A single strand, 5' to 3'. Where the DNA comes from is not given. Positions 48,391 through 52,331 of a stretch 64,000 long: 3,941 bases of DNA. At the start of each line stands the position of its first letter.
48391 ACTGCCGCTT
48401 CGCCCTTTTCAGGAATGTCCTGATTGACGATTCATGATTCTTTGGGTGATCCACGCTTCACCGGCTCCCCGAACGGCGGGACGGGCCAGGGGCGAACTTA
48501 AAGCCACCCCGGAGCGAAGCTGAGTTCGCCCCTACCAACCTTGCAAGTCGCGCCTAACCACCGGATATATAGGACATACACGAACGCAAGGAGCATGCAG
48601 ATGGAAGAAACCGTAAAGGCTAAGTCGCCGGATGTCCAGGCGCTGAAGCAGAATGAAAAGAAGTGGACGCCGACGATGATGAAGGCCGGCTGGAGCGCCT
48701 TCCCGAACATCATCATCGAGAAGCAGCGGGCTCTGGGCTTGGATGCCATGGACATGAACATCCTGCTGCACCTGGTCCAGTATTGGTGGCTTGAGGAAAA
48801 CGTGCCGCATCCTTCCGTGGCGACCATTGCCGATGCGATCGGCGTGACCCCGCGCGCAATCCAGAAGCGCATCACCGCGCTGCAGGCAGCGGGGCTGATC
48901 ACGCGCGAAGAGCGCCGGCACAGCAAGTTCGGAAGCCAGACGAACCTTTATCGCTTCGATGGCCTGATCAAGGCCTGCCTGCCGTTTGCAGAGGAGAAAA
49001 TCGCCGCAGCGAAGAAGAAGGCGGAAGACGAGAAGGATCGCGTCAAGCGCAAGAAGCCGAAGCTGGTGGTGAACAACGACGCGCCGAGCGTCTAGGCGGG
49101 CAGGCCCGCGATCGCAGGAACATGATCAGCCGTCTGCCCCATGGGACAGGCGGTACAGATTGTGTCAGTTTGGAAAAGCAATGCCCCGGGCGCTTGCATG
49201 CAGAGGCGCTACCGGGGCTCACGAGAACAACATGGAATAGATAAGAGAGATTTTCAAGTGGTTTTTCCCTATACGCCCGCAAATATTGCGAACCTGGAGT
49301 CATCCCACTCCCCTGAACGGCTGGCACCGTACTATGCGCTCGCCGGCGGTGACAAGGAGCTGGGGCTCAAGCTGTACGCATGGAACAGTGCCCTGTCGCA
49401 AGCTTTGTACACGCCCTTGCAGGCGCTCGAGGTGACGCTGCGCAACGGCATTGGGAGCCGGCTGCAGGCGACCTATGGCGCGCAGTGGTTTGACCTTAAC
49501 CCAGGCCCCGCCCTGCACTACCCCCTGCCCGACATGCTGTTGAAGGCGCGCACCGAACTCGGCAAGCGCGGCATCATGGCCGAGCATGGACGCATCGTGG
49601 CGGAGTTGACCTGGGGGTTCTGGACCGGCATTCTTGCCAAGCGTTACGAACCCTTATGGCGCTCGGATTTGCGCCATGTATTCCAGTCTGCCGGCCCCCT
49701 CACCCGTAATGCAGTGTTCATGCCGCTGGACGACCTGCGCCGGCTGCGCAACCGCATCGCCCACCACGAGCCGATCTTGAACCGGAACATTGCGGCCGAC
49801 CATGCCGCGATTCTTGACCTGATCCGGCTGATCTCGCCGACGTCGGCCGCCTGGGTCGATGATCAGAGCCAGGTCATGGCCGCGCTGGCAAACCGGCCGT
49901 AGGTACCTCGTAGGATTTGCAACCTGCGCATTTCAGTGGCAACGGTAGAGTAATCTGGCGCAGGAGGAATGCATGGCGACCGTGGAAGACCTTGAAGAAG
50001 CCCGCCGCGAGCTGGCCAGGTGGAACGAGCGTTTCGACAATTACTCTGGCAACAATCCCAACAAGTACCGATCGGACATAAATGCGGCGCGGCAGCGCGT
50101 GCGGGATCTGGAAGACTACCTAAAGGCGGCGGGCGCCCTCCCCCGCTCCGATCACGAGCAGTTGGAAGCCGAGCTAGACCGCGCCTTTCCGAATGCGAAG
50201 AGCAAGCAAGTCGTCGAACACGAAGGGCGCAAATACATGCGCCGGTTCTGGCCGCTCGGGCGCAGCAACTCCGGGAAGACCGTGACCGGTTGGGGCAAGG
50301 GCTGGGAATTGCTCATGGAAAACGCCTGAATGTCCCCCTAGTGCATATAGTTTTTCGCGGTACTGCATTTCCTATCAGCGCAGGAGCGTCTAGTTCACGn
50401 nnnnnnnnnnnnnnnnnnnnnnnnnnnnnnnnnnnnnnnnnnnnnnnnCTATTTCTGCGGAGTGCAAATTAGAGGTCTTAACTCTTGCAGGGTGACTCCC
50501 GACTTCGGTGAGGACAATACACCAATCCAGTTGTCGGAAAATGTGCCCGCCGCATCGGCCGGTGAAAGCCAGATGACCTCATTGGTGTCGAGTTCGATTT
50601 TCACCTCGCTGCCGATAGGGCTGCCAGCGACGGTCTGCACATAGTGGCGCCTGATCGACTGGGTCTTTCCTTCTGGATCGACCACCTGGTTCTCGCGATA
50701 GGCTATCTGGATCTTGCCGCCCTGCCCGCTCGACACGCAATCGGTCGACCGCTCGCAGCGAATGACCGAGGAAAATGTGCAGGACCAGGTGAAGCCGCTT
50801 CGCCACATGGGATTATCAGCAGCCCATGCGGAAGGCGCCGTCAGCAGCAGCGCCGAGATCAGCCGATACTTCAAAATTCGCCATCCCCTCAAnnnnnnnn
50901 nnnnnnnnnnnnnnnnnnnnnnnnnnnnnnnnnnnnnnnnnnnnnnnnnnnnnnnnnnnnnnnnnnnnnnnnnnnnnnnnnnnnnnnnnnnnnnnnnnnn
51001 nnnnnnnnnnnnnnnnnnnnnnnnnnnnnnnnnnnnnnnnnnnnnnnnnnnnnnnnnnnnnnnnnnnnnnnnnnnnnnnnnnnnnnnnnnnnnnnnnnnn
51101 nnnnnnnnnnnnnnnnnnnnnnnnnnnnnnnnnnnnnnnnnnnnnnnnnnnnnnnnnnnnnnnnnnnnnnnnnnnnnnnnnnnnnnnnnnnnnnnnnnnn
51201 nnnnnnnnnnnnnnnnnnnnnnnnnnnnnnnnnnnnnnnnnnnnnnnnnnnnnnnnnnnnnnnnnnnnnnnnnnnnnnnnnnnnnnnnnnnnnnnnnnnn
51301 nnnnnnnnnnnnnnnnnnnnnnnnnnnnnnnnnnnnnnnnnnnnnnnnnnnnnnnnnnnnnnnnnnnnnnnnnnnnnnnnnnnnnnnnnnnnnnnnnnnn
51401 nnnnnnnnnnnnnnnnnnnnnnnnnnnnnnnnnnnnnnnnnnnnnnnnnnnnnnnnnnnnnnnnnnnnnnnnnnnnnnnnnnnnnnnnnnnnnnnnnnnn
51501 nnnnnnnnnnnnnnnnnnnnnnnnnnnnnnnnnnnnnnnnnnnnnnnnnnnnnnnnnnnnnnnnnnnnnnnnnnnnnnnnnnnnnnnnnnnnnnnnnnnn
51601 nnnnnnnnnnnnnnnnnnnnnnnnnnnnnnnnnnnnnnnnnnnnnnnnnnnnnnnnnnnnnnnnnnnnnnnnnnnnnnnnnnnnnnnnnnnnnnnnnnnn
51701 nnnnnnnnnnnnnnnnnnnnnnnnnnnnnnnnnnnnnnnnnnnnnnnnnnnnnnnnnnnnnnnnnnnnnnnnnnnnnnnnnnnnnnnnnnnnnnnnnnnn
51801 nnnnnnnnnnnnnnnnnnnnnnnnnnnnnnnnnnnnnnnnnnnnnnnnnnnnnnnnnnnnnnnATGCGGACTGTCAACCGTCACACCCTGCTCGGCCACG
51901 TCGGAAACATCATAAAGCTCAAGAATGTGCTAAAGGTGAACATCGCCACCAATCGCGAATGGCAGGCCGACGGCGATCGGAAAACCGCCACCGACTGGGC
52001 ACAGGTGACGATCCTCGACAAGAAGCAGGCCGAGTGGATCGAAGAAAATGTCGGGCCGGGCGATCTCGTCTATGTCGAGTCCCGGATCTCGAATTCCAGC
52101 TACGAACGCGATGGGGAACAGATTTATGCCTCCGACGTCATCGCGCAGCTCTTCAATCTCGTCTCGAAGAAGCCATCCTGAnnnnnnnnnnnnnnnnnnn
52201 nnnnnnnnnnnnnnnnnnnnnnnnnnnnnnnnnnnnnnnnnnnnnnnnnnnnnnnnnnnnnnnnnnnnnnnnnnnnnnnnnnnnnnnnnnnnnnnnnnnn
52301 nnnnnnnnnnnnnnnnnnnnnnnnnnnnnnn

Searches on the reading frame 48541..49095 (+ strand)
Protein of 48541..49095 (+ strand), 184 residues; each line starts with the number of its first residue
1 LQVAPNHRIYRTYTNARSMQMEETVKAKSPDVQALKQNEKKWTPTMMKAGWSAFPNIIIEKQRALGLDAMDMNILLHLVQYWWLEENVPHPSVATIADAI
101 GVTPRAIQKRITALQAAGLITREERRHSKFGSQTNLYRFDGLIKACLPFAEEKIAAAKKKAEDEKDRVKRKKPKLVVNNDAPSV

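Call 52: search_protein_families(library=pfam, proteins=[window:48541-49095:+], max_evalue=0.01)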
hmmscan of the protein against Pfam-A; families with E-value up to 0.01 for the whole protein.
window:48541-49095:+ (184 aa): 10 families
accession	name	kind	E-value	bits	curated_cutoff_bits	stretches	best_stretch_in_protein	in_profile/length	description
PF13730.12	HTH_36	-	2.1e-06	27.8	25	1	66-120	2-55/55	Helix-turn-helix domain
PF21984.2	DnaD_N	-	4.1e-06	27.3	27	1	55-145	2-89/101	DnaD N-terminal domain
PF08279.18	HTH_11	-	7e-05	23.1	25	1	82-119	7-44/55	HTH domain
PF12802.13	MarR_2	-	0.00011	22.8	27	1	86-127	16-57/61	MarR family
PF01726.22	LexA_DNA_bind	-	0.00017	21.7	23.7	1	86-125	21-61/65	LexA DNA binding domain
PF13404.12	HTH_AsnC-type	-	0.00033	20.9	27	1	67-115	1-42/42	AsnC-type helix-turn-helix domain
PF13545.12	HTH_Crp_2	-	0.00081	19.7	27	1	90-125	22-57/70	Crp-like helix-turn-helix domain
PF13412.12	HTH_24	-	0.0022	18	21.9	1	92-121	19-48/48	Winged helix-turn-helix DNA-binding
PF12840.13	HTH_20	-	0.0058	17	27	1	92-122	20-50/51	Helix-turn-helix domain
PF01047.28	MarR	-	0.0086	16.4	24.6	0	91-124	18-51/59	MarR family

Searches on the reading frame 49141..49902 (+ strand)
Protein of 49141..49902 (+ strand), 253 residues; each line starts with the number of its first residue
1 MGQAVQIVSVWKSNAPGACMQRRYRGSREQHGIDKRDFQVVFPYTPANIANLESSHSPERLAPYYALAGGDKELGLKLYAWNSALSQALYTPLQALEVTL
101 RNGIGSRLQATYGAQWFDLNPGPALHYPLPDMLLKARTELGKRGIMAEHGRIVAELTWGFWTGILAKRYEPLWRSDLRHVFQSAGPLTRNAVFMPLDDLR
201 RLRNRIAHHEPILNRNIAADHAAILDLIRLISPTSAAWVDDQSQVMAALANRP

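Call 52: search_protein_families(library=pfam, proteins=[window:49141-49902:+], max_evalue=0.01)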
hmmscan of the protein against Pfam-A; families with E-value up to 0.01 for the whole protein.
window:49141-49902:+ (253 aa): 2 families
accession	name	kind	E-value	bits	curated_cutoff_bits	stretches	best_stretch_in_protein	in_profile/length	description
PF07751.16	Abi_2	-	0.001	19.8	25.6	0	195-214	165-184/184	Abi-like protein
PF18731.6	HEPN_Swt1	-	0.0011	19.7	27.5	1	93-232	3-115/115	Swt1-like HEPN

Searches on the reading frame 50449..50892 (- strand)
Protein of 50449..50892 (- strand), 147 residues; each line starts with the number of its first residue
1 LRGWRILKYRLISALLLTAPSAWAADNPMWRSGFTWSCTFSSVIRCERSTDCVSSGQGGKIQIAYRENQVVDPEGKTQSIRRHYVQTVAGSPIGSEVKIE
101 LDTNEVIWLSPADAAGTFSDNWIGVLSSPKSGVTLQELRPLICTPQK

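Call 23: search_protein_families(library=pfam, proteins=[window:50449-50892:-], max_evalue=0.01)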
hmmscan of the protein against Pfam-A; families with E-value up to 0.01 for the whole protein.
window:50449-50892:- (147 aa): 0 families

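Call 46: search_protein_families(library=pfam, proteins=[window:50449-50892:-], max_evalue=5)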
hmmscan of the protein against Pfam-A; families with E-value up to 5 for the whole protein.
window:50449-50892:- (147 aa): 2 families
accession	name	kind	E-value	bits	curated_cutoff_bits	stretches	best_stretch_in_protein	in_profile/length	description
PF17753.7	Ig_mannosidase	-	0.032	14.3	22.6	1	107-127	30-50/81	Ig-fold domain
PF12285.13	Astrovir_pp_1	-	0.17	12.1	25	1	60-121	46-107/171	Astroviridae polyprotein 1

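Call 47: search_protein_families(library=ncbifam, proteins=[window:50449-50892:-], max_evalue=1)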
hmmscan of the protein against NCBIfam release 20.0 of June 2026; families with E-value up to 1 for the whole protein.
window:50449-50892:- (147 aa): 0 families
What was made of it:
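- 50449..50892 (-): 147-aa (141-aa by the PGAP start) signal-peptide protein of unknown function, downstream of the XRE and with its own operator. No Pfam or NCBIfam family matched (calls 46, 47).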

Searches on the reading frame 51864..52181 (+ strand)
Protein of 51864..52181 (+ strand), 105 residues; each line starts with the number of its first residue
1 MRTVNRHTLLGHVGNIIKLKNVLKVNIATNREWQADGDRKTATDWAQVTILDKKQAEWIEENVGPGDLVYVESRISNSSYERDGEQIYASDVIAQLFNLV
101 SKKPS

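Call 23: search_protein_families(library=pfam, proteins=[window:51864-52181:+], max_evalue=0.01)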
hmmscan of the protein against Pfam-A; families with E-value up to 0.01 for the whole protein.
window:51864-52181:+ (105 aa): 1 family
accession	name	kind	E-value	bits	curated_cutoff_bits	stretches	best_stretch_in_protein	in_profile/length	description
PF00436.31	SSB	-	2.3e-14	53.8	26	1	5-97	2-101/104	Single-strand binding protein family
